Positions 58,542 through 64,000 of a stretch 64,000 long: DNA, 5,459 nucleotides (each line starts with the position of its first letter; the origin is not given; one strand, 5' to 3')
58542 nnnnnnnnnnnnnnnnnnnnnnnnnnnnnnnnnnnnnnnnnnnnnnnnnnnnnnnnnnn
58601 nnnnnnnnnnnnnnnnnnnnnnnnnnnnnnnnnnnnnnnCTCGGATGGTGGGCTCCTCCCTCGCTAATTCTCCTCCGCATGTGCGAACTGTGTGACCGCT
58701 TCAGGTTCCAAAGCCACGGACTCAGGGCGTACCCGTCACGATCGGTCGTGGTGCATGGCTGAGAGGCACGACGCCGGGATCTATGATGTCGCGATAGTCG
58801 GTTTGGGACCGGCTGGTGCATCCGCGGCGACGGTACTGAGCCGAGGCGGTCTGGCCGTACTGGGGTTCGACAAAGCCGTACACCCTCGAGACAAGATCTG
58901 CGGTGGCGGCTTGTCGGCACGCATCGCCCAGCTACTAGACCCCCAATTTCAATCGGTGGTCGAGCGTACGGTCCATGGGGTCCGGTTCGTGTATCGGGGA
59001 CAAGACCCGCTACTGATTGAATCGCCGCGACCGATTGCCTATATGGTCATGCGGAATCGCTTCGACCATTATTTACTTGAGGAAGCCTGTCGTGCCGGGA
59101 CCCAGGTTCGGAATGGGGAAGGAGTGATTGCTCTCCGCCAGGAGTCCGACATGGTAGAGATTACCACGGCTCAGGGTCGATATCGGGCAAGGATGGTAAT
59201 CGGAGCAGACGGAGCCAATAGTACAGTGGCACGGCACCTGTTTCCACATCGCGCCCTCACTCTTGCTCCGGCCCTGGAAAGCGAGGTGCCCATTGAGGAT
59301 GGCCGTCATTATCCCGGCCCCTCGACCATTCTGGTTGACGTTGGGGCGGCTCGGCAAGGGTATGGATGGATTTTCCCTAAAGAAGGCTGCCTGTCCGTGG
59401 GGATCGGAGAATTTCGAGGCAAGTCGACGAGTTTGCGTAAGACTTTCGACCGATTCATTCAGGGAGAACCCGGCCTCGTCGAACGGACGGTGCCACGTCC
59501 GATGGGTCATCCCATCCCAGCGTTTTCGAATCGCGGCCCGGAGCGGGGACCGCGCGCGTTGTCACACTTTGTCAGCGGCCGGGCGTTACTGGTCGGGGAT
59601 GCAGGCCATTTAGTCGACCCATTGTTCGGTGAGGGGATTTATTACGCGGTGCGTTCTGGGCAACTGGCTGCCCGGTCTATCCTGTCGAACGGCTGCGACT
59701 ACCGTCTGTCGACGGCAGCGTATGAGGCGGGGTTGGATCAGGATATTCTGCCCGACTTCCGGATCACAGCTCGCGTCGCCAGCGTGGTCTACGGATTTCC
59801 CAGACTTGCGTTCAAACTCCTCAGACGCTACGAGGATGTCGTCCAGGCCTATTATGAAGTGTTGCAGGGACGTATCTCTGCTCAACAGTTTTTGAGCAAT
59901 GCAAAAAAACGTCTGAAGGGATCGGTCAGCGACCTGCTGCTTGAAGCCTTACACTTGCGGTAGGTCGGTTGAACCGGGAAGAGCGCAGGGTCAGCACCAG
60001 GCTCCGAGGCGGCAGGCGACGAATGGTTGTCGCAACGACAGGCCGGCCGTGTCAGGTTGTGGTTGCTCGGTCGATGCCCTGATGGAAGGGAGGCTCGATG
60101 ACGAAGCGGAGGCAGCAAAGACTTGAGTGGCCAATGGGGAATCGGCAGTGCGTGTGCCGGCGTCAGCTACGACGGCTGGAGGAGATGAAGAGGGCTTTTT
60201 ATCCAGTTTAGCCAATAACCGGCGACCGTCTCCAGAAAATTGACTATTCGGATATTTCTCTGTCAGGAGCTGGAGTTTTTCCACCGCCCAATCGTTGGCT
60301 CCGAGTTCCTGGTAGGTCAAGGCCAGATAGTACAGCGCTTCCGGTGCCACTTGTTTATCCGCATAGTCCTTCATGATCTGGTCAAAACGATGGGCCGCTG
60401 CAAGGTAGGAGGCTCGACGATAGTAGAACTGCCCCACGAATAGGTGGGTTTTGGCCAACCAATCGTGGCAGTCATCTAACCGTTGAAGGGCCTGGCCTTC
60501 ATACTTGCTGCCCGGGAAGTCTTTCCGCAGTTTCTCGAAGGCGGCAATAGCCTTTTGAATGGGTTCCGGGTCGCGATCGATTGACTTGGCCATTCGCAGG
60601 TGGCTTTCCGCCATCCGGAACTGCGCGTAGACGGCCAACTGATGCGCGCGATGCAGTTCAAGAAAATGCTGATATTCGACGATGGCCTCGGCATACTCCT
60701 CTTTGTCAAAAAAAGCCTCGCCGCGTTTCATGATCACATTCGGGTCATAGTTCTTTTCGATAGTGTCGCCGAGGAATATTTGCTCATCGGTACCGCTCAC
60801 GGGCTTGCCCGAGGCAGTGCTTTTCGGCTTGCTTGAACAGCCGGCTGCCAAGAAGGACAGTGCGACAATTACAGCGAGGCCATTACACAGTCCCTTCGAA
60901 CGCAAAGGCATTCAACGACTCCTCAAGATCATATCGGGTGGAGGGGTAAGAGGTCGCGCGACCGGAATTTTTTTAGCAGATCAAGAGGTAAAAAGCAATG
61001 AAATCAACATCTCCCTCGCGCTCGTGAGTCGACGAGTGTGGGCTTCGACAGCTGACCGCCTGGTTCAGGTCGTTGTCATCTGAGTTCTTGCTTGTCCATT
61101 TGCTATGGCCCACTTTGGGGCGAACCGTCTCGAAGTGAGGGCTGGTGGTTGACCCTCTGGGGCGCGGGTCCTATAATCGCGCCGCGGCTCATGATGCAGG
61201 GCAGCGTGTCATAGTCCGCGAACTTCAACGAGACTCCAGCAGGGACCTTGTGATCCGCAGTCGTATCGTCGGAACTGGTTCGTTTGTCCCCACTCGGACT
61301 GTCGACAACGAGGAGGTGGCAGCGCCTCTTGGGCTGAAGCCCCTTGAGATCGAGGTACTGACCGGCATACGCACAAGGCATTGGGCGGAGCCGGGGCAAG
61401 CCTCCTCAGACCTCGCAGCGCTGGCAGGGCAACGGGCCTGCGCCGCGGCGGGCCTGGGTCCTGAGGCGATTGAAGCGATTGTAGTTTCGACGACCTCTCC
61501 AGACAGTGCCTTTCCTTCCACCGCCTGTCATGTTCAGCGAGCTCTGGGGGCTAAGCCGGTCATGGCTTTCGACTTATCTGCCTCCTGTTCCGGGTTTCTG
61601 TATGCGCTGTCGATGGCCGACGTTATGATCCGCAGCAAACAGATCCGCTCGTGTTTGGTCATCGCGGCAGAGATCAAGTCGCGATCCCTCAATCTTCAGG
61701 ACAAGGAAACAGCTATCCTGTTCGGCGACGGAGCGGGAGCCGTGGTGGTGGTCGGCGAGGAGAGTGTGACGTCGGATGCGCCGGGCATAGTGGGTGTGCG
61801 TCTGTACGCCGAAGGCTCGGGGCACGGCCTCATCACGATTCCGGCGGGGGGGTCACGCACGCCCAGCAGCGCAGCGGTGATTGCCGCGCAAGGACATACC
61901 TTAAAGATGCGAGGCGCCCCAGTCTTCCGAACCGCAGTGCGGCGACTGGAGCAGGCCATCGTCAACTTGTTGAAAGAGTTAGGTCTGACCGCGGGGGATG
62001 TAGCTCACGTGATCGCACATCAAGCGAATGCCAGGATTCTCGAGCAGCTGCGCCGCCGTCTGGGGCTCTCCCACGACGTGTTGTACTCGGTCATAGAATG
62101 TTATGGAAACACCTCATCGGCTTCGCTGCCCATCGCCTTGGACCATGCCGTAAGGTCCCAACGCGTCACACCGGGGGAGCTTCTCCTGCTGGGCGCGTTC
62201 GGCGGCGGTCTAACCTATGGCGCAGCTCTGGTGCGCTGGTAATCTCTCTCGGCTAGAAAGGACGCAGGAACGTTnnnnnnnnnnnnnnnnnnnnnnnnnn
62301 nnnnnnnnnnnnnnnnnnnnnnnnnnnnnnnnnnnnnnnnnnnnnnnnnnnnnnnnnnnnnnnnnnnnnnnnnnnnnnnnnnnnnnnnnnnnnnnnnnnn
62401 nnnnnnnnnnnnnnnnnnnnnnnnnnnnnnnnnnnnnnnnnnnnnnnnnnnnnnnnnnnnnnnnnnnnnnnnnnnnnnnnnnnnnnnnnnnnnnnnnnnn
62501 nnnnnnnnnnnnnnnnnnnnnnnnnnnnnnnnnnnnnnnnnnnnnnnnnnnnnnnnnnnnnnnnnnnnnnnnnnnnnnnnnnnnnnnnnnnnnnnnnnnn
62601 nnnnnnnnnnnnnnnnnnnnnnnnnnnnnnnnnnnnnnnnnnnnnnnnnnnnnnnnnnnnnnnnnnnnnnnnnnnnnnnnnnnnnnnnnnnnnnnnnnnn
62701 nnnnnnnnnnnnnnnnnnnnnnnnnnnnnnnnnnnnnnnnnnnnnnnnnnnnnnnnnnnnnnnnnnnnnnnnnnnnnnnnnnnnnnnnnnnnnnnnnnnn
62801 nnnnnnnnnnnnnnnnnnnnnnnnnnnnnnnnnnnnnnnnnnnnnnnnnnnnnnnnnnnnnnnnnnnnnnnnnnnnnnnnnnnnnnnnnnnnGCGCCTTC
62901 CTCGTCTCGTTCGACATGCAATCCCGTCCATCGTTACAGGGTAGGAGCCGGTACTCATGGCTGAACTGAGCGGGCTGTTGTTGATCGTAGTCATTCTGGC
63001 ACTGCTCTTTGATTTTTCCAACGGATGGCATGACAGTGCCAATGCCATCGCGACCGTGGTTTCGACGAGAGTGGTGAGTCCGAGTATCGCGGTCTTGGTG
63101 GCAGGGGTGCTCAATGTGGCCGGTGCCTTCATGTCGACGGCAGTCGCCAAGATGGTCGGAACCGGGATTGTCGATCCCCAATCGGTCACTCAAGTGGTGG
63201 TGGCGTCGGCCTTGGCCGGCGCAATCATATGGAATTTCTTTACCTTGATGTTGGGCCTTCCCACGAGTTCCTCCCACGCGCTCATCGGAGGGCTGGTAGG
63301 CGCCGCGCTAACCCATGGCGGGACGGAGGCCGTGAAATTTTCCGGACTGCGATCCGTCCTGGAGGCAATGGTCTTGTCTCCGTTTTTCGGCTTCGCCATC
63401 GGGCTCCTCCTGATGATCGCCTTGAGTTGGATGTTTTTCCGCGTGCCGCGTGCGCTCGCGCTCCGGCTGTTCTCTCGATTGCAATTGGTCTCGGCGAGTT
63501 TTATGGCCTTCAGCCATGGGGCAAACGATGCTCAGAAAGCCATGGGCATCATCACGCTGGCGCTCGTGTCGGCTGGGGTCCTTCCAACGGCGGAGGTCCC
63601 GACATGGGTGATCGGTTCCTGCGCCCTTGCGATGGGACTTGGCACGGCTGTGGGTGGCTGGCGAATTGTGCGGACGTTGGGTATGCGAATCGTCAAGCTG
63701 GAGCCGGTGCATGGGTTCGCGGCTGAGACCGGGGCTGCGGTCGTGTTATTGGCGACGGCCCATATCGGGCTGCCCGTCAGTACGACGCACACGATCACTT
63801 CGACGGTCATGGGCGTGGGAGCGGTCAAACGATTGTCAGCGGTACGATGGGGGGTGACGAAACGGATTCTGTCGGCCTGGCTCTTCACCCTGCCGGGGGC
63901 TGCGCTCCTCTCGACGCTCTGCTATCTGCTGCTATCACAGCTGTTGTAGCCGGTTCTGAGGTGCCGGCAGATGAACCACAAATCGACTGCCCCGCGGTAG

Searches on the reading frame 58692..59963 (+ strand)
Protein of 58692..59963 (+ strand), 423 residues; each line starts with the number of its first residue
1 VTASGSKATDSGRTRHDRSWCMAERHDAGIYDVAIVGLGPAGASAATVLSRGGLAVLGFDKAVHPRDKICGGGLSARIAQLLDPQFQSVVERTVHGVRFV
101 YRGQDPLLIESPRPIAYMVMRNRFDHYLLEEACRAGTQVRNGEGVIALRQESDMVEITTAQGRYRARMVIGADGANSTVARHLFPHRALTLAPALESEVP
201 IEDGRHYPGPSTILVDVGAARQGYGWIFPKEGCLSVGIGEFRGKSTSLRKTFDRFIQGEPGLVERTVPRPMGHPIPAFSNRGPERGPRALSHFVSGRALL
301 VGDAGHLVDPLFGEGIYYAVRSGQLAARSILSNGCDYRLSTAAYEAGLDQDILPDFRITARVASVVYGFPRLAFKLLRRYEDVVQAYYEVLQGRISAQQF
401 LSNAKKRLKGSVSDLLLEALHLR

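Call 75: search_protein_families(library=pfam, proteins=[window:58692-59963:+], max_evalue=0.00001)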
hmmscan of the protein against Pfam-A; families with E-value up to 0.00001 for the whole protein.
window:58692-59963:+ (423 aa): 2 families
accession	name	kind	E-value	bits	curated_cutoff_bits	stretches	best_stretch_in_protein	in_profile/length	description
PF01494.25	FAD_binding_3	-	3.1e-16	60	22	1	31-182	2-166/349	FAD binding domain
PF01266.30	DAO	-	4.6e-07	30.1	27.9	0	123-193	150-223/353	FAD dependent oxidoreductase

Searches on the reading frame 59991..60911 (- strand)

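Call 75: search_protein_families(library=pfam, proteins=[window:59991-60911:-], max_evalue=0.00001)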
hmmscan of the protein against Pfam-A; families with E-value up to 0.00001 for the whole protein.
window:59991-60911:- (306 aa): 4 families
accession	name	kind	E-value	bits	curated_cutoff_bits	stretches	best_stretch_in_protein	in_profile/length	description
PF13525.12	YfiO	-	1.3e-31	110.4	25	1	61-209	46-197/203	Outer membrane lipoprotein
PF13174.12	TPR_6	-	2.3e-11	44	26.3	0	191-223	1-33/33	Tetratricopeptide repeat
PF13512.12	TPR_18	-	2.6e-06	28.1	21.9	0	66-145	56-145/145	Tetratricopeptide repeat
PF07719.23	TPR_2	-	4.2e-06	26.9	27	0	190-222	1-33/34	Tetratricopeptide repeat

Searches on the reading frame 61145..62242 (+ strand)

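Call 75: search_protein_families(library=pfam, proteins=[window:61145-62242:+], max_evalue=0.00001)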
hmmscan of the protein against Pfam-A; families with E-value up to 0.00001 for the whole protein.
window:61145-62242:+ (365 aa): 2 families
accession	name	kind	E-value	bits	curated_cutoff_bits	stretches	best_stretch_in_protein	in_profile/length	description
PF08541.16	ACP_syn_III_C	-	2.2e-30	105.1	26.6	1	276-365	1-90/90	3-Oxoacyl-[acyl-carrier-protein (ACP)] synthase III C terminal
PF08545.16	ACP_syn_III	-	1.8e-23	82.6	24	1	142-222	1-78/80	3-Oxoacyl-[acyl-carrier-protein (ACP)] synthase III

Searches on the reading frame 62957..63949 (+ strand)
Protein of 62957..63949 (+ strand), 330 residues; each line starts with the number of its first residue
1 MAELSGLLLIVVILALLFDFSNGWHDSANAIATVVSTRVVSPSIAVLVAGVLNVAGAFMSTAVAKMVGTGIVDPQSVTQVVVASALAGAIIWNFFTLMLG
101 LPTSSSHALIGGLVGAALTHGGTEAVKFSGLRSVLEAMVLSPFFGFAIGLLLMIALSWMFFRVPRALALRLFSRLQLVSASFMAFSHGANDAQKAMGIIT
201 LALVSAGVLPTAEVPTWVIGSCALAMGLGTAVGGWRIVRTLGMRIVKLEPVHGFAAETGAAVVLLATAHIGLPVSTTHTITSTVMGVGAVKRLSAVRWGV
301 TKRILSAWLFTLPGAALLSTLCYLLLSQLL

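Call 75: search_protein_families(library=pfam, proteins=[window:62957-63949:+], max_evalue=0.00001)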
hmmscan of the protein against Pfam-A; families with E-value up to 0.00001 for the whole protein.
window:62957-63949:+ (330 aa): 1 family
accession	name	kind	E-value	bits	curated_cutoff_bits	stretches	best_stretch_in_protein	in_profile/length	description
PF01384.25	PHO4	-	4.9e-93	312.3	33.7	1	22-319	1-350/350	Phosphate transporter family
